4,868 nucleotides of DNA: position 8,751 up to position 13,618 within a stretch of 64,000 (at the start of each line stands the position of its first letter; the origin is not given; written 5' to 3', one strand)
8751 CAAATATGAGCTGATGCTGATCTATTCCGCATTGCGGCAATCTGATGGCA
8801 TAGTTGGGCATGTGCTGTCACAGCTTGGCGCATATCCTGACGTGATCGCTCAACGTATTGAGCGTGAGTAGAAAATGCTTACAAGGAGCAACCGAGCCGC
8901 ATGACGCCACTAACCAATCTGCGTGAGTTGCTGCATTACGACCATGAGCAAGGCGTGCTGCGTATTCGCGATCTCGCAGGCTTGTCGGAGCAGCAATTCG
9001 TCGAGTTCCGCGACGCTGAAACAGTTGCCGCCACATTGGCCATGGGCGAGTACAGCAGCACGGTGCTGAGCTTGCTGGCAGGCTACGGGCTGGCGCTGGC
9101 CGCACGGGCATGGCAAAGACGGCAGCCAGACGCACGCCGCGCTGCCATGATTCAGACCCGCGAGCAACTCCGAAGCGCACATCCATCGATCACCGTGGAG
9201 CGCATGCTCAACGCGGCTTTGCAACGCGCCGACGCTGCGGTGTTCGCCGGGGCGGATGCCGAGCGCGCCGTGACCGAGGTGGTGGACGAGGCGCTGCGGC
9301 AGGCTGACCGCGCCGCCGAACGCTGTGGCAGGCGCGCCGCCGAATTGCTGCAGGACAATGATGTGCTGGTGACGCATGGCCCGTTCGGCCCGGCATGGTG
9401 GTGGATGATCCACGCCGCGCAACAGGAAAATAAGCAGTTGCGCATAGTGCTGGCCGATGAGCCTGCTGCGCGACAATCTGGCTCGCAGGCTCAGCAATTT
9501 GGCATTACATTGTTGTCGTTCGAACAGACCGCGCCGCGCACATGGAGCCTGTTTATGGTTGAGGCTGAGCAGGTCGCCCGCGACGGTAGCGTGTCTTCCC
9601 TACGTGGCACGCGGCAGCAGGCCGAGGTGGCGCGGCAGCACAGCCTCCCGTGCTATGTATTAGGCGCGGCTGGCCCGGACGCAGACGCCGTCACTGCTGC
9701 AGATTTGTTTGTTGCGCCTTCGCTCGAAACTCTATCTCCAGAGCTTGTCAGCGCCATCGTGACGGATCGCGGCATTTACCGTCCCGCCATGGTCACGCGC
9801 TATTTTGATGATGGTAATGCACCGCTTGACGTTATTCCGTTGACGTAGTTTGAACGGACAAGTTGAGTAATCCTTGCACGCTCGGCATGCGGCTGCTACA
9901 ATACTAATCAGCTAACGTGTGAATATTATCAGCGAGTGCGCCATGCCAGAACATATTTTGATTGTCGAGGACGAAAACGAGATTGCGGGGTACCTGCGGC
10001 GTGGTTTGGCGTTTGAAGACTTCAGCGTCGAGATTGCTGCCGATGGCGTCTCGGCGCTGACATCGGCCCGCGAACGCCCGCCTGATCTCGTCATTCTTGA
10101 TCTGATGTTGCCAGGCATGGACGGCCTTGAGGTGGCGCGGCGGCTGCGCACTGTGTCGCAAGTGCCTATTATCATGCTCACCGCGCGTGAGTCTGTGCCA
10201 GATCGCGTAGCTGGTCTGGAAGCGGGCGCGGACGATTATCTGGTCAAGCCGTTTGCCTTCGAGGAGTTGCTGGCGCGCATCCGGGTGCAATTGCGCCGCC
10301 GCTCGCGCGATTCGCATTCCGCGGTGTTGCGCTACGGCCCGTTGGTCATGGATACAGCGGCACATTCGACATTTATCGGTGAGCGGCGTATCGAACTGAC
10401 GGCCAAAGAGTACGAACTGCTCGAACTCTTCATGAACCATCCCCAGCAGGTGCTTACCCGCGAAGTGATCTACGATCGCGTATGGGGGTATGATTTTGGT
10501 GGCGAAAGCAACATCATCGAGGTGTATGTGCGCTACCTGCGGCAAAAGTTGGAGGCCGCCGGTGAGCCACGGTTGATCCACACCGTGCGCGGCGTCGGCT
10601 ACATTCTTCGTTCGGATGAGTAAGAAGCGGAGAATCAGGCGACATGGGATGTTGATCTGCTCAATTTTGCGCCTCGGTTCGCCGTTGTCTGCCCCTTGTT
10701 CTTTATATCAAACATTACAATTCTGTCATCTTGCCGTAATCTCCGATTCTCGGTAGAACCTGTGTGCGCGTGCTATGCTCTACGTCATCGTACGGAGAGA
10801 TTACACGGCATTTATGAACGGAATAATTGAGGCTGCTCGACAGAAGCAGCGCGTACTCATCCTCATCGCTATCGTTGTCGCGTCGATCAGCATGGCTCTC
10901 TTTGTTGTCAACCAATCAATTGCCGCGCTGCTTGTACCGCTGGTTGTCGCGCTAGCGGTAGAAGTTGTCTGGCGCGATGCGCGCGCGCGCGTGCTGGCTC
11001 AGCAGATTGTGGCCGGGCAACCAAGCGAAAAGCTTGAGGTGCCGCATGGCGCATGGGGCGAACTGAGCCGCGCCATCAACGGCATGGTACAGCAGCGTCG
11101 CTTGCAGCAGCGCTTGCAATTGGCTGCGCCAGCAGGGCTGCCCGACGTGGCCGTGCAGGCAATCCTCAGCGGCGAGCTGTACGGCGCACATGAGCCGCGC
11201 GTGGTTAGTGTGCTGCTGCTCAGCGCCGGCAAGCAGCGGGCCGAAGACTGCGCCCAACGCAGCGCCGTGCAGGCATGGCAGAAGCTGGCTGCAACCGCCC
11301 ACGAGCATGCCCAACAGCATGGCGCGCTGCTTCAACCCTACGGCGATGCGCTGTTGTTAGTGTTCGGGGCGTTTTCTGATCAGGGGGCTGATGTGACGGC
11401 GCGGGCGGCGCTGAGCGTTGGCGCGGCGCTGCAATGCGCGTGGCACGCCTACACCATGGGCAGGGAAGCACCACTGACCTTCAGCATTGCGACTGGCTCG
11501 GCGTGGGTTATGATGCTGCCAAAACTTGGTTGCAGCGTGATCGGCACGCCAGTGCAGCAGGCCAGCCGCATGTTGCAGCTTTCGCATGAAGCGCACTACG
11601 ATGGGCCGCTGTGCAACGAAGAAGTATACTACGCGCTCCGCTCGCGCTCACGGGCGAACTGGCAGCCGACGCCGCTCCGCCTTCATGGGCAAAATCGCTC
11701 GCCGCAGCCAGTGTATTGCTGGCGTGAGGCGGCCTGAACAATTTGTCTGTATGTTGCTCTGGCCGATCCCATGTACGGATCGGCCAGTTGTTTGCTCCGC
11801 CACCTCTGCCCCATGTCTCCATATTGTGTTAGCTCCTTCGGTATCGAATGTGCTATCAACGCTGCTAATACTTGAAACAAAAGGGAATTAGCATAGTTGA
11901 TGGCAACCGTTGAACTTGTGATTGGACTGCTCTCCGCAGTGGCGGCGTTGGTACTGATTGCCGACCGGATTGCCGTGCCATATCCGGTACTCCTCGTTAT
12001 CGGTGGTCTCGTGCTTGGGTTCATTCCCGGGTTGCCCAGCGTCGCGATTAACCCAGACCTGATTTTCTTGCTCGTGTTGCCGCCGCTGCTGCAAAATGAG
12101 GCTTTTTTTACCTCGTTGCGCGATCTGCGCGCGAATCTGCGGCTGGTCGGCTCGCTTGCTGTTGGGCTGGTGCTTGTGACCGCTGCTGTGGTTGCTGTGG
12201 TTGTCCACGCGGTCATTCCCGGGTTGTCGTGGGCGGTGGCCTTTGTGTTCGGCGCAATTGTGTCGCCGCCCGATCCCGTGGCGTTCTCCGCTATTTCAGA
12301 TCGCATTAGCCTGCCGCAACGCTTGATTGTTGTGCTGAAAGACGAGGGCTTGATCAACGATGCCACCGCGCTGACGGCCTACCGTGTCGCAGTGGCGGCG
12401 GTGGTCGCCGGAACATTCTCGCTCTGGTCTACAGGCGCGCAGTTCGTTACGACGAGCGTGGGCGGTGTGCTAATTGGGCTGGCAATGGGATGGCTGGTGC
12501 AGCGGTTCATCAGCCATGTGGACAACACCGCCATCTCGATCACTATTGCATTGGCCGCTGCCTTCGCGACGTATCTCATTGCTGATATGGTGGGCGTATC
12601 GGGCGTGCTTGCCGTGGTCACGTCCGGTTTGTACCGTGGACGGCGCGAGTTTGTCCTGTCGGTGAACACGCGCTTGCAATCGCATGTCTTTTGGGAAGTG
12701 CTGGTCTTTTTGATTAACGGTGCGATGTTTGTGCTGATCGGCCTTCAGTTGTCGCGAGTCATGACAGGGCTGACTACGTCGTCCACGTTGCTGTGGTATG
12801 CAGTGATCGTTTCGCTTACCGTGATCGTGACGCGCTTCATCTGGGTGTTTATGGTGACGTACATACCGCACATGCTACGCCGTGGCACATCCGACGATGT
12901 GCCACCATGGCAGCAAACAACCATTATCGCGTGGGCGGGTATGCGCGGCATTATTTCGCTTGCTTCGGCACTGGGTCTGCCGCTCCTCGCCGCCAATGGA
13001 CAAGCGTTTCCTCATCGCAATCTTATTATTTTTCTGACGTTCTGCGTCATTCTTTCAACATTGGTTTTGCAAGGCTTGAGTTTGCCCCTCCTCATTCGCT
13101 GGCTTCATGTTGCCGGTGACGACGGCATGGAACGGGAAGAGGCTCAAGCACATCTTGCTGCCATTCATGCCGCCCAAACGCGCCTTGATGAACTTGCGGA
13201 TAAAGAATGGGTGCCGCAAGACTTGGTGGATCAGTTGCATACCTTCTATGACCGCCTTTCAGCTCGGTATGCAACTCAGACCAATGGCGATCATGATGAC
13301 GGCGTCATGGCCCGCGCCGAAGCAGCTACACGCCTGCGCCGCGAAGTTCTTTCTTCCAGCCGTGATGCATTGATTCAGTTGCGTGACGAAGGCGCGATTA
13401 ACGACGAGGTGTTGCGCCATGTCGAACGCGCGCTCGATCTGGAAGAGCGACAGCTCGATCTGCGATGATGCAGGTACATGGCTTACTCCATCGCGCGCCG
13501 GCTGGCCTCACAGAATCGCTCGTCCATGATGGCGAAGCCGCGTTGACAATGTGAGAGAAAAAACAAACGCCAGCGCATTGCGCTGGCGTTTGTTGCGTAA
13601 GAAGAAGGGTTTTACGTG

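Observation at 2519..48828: Window-wide family of heptanucleotide-repeat hairpin elements, in genes as well as between them (overview)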

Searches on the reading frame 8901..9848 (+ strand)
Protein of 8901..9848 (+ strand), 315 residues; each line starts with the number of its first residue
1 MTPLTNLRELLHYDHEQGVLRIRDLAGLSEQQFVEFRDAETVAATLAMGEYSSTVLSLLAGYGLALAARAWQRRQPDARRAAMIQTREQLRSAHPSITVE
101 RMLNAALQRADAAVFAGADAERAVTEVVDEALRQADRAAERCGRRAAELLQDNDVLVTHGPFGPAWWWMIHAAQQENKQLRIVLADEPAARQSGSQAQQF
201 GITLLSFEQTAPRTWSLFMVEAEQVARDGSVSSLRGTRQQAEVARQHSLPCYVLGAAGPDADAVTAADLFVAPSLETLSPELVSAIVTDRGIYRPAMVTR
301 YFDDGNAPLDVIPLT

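Call 85: search_protein_families(library=pfam, max_evalue=0.00001, proteins=[window:8901-9848:+])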
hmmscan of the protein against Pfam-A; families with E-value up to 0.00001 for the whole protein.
window:8901-9848:+ (315 aa): 1 family
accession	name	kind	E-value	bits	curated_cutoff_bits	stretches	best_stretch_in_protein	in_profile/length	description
PF01008.23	IF-2B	-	5.3e-14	52.5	22.4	1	57-186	9-139/280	Initiation factor 2 subunit family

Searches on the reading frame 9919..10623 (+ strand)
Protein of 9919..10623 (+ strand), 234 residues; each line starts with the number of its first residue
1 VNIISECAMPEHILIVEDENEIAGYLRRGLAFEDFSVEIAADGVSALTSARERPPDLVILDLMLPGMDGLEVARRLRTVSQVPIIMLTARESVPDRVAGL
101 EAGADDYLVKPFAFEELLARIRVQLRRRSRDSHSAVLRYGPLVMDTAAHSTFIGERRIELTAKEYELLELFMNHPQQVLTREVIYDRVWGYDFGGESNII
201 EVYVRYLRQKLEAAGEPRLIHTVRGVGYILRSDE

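Call 85: search_protein_families(library=pfam, max_evalue=0.00001, proteins=[window:9919-10623:+])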
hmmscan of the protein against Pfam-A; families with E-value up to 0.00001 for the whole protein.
window:9919-10623:+ (234 aa): 2 families
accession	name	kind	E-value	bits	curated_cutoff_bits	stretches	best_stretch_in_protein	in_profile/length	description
PF00072.30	Response_reg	-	1.9e-31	108.9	30.2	1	13-122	1-111/111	Response regulator receiver domain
PF00486.34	Trans_reg_C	-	2.3e-29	101.7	26.2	1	156-230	2-77/77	Transcriptional regulatory protein, C terminal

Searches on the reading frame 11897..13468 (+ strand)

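Call 85: search_protein_families(library=pfam, max_evalue=0.00001, proteins=[window:11897-13468:+])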
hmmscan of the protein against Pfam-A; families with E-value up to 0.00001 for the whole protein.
window:11897-13468:+ (523 aa): 1 family
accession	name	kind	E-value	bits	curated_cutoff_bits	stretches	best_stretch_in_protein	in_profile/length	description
PF00999.27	Na_H_Exchanger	-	5.7e-56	190.4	26.2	1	14-402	5-375/375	Sodium/hydrogen exchanger, transmembrane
